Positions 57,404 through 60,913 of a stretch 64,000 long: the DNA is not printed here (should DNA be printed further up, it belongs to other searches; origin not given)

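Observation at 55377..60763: Translationally coupled large N6-adenine MTase plus SNF2 helicase: candidate minimal or novel defence/epigenetic module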

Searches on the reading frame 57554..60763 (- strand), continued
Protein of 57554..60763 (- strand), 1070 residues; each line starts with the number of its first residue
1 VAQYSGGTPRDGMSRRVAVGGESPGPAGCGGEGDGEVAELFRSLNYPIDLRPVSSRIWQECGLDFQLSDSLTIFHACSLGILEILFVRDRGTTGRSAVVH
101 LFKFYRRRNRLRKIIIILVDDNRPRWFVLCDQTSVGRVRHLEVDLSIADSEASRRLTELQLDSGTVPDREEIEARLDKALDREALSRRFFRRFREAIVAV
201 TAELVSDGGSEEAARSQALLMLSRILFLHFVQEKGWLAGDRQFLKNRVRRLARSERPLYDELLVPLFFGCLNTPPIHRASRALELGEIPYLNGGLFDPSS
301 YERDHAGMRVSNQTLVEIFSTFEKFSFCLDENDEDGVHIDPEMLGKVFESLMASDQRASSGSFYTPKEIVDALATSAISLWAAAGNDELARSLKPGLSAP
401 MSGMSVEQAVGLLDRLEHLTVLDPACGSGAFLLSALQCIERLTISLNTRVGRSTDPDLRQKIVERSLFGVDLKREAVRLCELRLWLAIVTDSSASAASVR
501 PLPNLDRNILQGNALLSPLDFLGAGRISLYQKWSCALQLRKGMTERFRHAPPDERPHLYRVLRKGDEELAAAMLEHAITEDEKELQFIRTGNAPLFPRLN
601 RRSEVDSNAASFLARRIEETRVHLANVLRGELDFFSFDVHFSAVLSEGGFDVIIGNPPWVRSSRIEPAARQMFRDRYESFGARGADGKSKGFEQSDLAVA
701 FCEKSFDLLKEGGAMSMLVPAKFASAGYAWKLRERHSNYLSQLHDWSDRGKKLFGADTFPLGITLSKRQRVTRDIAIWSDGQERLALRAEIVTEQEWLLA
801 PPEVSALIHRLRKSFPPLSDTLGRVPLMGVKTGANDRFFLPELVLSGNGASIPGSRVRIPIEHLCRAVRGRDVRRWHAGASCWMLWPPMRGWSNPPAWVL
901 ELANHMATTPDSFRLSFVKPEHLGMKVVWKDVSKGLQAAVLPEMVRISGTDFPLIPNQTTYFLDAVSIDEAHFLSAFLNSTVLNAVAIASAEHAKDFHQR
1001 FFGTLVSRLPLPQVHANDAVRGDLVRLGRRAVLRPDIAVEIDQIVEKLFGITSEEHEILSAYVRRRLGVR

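Call 50: search_protein_families(library=padloc, proteins=[L080:6195-9488:+, L080:9488-13627:+, L060:16317-19613:+, L023:12564-14924:+], max_evalue=1e-20)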
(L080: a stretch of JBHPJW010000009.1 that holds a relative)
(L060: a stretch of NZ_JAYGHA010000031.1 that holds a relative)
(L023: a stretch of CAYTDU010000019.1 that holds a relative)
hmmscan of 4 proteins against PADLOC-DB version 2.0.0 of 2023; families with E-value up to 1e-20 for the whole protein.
L080:6195-9488:+ (1098 aa): 14 families
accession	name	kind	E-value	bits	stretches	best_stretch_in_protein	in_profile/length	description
PDLC02621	DrmD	-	1.3e-42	144.1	1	559-846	393-676/1040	DrmD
PDLC01075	C3a139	-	4.2e-38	129.3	1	87-854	67-781/948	HKD+Snf2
PDLC00659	HmaA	-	4e-35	119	1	669-810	485-621/1176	SNF2 helicase / DEAD-box helicase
PDLC02623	DrmD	-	2.1e-33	113.2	1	671-874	508-696/1040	DrmD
PDLC02840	DpdE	-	1.8e-29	100.7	0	275-416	179-317/1091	DpdE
PDLC02632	DrmD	-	1.6e-26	91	0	664-827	488-654/662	DrmD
PDLC02619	DrmD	-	2.3e-25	86.9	0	659-1041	376-768/872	DrmD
PDLC02572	DrmA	-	3.2e-25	86.3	0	564-822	395-645/1043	DrmA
PDLC02193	PLD_Helicase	-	1.1e-24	84.6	0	659-811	654-810/905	-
PDLC02843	DpdE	-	1e-23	81.2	0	275-416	178-312/1091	DpdE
PDLC02500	BrxHI|BrxHII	-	7.6e-23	79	0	696-816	481-590/933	BrxHI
PDLC02504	BrxHI|BrxHII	-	1.9e-22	77.1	0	659-818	451-601/971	BrxHII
PDLC02633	DrmD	-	4.4e-22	75.9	0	659-814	487-644/839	DrmD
PDLC02620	DrmD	-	5.5e-21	72.3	0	692-840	481-616/1060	DrmD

L080:9488-13627:+ (1380 aa): 15 families
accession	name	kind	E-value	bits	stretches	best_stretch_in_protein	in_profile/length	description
PDLC03596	REase_MTase_IIG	-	2.8e-116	387.9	3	639-1125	651-1141/1148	Type IIG restriction enzyme-methyltransferase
PDLC03601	REase_MTase_IIG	-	1.4e-111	372.1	2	694-1127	668-1106/1110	Type IIG restriction enzyme-methyltransferase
PDLC03612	REase_MTase_IIG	-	7.4e-101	337.1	1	479-1129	586-1246/1247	Type IIG restriction enzyme-methyltransferase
PDLC03609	REase_MTase_IIG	-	1.2e-65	219.9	1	643-1106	505-959/1066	Type IIG restriction enzyme-methyltransferase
PDLC03604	REase_MTase_IIG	-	5.7e-45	151.7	1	685-1108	520-963/1011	Type IIG restriction enzyme-methyltransferase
PDLC02643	DrmMI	-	6.4e-42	141.5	1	480-1084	666-1216/1347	DrmMI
PDLC03313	MTase_II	-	1.5e-32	110.9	1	696-1126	141-559/563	Type II methyltransferase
PDLC02235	AbiEi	-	5.2e-32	109.4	1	1144-1370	6-236/240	AbiEi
PDLC03335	MTase_II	-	1.6e-31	107.7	1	696-1081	192-577/607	Type II methyltransferase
PDLC03629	REase_MTase_IIG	-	4.2e-29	99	0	685-1093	556-983/1182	Type IIG restriction enzyme-methyltransferase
PDLC03226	MTase_II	-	1.4e-26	91.3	1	690-1117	121-573/579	Type II methyltransferase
PDLC03250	MTase_II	-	4.2e-24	83.3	0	695-1129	336-757/775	Type II methyltransferase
PDLC02521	PglX|PglXI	-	6.2e-23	78.7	0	621-801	409-586/1174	PglX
PDLC02638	DrmMI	-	3.2e-22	76.6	0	480-756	665-933/935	DrmMI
PDLC02529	PglX|PglXI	-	1.6e-21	73.8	0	441-541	226-323/1189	PglX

L060:16317-19613:+ (1099 aa): 6 families
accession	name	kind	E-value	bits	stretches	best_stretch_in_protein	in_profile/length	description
PDLC01075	C3a139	-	8.2e-64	214.4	2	5-431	4-387/948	HKD+Snf2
PDLC02621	DrmD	-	1.4e-34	117.6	1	422-847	330-708/1040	DrmD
PDLC02623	DrmD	-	2.6e-30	102.9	0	722-843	578-693/1040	DrmD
PDLC02619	DrmD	-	2.6e-27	93.3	0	581-773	350-539/872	DrmD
PDLC02843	DpdE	-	3.7e-22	76.1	0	254-378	179-300/1091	DpdE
PDLC02193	PLD_Helicase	-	9.9e-21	71.6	0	598-785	644-815/905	-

L023:12564-14924:+ (787 aa): 7 families
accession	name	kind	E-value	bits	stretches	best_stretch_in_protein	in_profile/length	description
PDLC02843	DpdE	-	1.8e-31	106.9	0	84-224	159-314/1091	DpdE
PDLC02840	DpdE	-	2.8e-27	93.5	0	84-240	160-334/1091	DpdE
PDLC01075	C3a139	-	1.4e-26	91.1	0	471-567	666-761/948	HKD+Snf2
PDLC02621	DrmD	-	2.1e-25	87.2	0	307-551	392-641/1040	DrmD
PDLC02623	DrmD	-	2.7e-25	86.3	0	489-552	579-642/1040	DrmD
PDLC02619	DrmD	-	9.3e-24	81.6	0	492-535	492-535/872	DrmD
PDLC02500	BrxHI|BrxHII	-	8.7e-21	72.2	0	487-535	527-575/933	BrxHI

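Call 56: search_protein_families(library=pfam, proteins=[L047:15104-16069:+, L023:14920-15615:-, L037:8842-9495:+, L052:16249-17097:+, L023:15636-16778:-, L023:5954-8947:+, L023:4032-5873:+], max_evalue=0.001)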
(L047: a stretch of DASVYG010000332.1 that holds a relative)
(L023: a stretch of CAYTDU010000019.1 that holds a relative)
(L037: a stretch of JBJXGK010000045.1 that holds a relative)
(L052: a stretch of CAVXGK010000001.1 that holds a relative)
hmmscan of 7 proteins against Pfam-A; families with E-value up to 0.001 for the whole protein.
L047:15104-16069:+ (322 aa): 1 family
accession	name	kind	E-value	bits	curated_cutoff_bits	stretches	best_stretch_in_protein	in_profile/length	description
PF00248.27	Aldo_ket_red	-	2.7e-74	250.3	24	1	15-313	1-288/291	Aldo/keto reductase family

L023:14920-15615:- (232 aa): 1 family
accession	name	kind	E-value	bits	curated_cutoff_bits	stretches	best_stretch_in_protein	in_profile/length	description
PF01895.24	PhoU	-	2.1e-17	63.7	23.5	2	24-110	3-88/89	PhoU domain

L037:8842-9495:+ (218 aa): 4 families
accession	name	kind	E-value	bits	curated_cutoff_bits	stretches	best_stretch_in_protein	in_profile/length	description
PF13419.12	HAD_2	-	2.6e-38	132.4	23.8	1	6-182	1-177/178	Haloacid dehalogenase-like hydrolase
PF00702.32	Hydrolase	-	7.2e-26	92.2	26.4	1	5-177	3-191/191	haloacid dehalogenase-like hydrolase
PF12710.13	HAD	-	4.1e-16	60.4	27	1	6-172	1-187/189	haloacid dehalogenase-like hydrolase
PF13242.12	Hydrolase_like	-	1.7e-08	34.7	22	1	139-207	4-74/75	HAD-hyrolase-like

L052:16249-17097:+ (283 aa): 0 families

L023:15636-16778:- (381 aa): 1 family
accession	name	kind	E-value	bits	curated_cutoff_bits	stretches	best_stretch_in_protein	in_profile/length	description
PF02690.20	Na_Pi_cotrans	-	3.9e-33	114.8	29.1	2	32-178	2-135/137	Na+/Pi-cotransporter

L023:5954-8947:+ (998 aa): 4 families
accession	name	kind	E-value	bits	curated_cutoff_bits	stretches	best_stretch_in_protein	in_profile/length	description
PF00069.31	Pkinase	-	2.4e-50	171.8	31.7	1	58-317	1-258/263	Protein kinase domain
PF07714.23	PK_Tyr_Ser-Thr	-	6.6e-33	114.5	23.1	1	61-318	4-256/258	Protein tyrosine and serine/threonine kinase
PF01636.29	APH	-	5.8e-06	26.7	23.2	0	96-175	32-108/239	Phosphotransferase enzyme family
PF03109.22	ABC1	-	0.00018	21.2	22.9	0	128-211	138-219/244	ABC1 atypical kinase-like domain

L023:4032-5873:+ (614 aa): 11 families
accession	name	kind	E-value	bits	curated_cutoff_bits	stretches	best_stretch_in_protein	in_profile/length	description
PF00326.27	Peptidase_S9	-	7.9e-53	179.5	22.6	1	402-611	5-212/213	Prolyl oligopeptidase family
PF02129.25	Peptidase_S15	-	5.7e-17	62.7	23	1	363-499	1-133/262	X-Pro dipeptidyl-peptidase (S15 family)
PF20434.5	BD-FAE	-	1.6e-16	60.9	26.8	1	371-567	3-213/215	BD-FAE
PF01738.24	DLH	-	1.2e-12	48.3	21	1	396-602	21-203/217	Dienelactone hydrolase family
PF12146.15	Hydrolase_4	-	3.9e-08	33.3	27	0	385-495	7-109/239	Serine aminopeptidase, S33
PF05448.18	AXE1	-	7.6e-07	28.6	21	1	349-490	51-205/321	Acetyl xylan esterase (AXE1)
PF00561.26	Abhydrolase_1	-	3.7e-06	27.2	25.8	0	383-506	1-114/245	alpha/beta hydrolase fold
PF07859.19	Abhydrolase_3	-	9.4e-06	26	25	0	442-589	49-209/210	alpha/beta hydrolase fold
PF12697.13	Abhydrolase_6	-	1.1e-05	26.7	26.3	1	388-498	4-100/217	Alpha/beta hydrolase family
PF06500.17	FrsA-like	-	1.2e-05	24.8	22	1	353-573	167-384/414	Esterase FrsA-like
PF00756.26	Esterase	-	0.00022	21.6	22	0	458-558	112-198/251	Putative esterase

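Call 61: search_dna_similar(query=window:57554-60727:-, collection=plasmids, mode=protein, max_rows=15)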
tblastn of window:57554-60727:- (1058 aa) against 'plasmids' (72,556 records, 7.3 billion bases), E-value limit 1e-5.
Records with a match: 407; places in all: 438; records where one place covers at least 80% of the query: 3.
Best place of each record, by identity: <60% 407.
By first word of the organism name: Pseudosulfitobacter 45; Deinococcus 23; Aeromonas 13; Haloarcula 12; Thermus 12; Halorussus 11; Acinetobacter 11; Nostoc 10; Lactiplantibacillus 10; Klebsiella 10; and 117 more.
By predicted mobility (MOB-suite, as given by PLSDB): non-mobilizable 252; mobilizable 78; conjugative 77.
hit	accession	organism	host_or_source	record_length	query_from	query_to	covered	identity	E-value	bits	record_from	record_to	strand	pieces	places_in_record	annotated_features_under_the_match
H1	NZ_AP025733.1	Nostoc cf. commune SO-36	-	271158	166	1046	83%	27.7%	4e-70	265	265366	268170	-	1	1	TaqI-like C-terminal specificity domain-containing protein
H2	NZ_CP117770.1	Nostoc sp. UHCC 0926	whole organism,lichen surface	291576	166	1047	83%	27.7%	3e-69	262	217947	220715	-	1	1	TaqI-like C-terminal specificity domain-containing protein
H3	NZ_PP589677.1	Lactococcus sp.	Bacterial culture,Dairy environment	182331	124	1002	83%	23.9%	2e-53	212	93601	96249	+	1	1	N-6 DNA methylase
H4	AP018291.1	Calothrix sp. NIES-4105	-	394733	166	883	68%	28.8%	7e-72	270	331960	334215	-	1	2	hypothetical protein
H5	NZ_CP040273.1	Nostoc sp. C052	Blasia pusilla,pure culture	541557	166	864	64%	29.7%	3e-49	277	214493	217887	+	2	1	TaqI-like C-terminal specificity domain-containing protein | IS630 family transposase | hypothetical protein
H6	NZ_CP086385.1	Deinococcus radiophilus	Harpadon nehereus,cell culture,2 Mrad ...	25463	152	873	68%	26.9%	2e-60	234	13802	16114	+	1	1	N-6 DNA methylase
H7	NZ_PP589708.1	Lactococcus sp.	Bacterial culture,Dairy environment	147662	124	880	72%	24.5%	1e-50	204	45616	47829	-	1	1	N-6 DNA methylase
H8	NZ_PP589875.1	Lactococcus sp.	Bacterial culture,Dairy environment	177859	124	880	72%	24.5%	1e-50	204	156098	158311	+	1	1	N-6 DNA methylase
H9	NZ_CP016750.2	Lactococcus cremoris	Single cell,Dairy fermentation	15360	124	830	67%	24.6%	8e-51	204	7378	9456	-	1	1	N-6 DNA methylase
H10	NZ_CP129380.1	Rhizobium sp. SSA_523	single cell,Sea water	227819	202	1002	65%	25.2%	2e-13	152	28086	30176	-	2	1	DNA methyltransferase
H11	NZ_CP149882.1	Sinorhizobium medicae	Medicago sativa,Cell Culture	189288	202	1001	65%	25.1%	6e-15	153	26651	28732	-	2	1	DNA methyltransferase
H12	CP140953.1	Sinorhizobium meliloti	Medicago lupulina,whole organism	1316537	202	1001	65%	25.1%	6e-15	153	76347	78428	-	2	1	TaqI-like C-terminal specificity domain-containing protein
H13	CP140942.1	Sinorhizobium meliloti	Medicago lupulina,whole organism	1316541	202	1001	65%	25.1%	6e-15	153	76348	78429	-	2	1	TaqI-like C-terminal specificity domain-containing protein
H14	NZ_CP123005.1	Sinorhizobium meliloti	Medicago sativa,cell culture,nodules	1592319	202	1001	65%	25.1%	6e-15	153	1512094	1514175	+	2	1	none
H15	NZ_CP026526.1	Sinorhizobium meliloti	Medicago sativa L. subsp. ambigua,Cell ...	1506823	202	1001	65%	25.1%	4e-15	153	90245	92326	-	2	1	none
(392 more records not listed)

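Call 62: get_annotated_region(hit=H9, flank=5000)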
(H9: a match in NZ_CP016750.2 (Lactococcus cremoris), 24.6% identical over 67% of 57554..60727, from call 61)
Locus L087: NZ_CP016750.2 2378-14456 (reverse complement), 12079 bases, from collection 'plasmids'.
description: Lactococcus cremoris strain JM1 plasmid pJM1F, complete sequence
organism: Lactococcus cremoris (NCBI taxid 1359)
taxonomy: Bacteria; Bacillota; Bacilli; Lactobacillales; Streptococcaceae; Lactococcus; Lactococcus cremoris
host: -; source: Single cell,Dairy fermentation; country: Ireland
typing (MOB-suite, as given by PLSDB): non-mobilizable; replicon Inc11
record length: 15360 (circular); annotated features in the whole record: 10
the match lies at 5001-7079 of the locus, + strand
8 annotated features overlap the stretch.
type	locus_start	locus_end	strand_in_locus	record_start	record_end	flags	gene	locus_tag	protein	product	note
CDS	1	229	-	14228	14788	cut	-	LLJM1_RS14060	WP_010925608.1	recombinase family protein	GO:0006310 - DNA recombination [Evidence IEA]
CDS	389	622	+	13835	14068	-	-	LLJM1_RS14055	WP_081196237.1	hypothetical protein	-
CDS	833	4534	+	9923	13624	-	-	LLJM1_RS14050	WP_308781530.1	DEAD/DEAH box helicase family protein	-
CDS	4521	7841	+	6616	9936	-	-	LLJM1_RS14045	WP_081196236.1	N-6 DNA methylase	GO:0006306 - DNA methylation [Evidence IEA]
CDS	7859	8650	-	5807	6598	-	-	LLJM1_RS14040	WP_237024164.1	TaqI-like C-terminal specificity domain-containing protein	-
CDS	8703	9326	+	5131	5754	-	-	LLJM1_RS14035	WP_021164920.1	master DNA invertase Mpi family serine-type recombinase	-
CDS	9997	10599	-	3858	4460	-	-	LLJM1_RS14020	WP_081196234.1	replication protein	-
CDS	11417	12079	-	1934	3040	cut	-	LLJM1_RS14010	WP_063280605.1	restriction endonuclease subunit S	GO:0006304 - DNA modification [Evidence IEA]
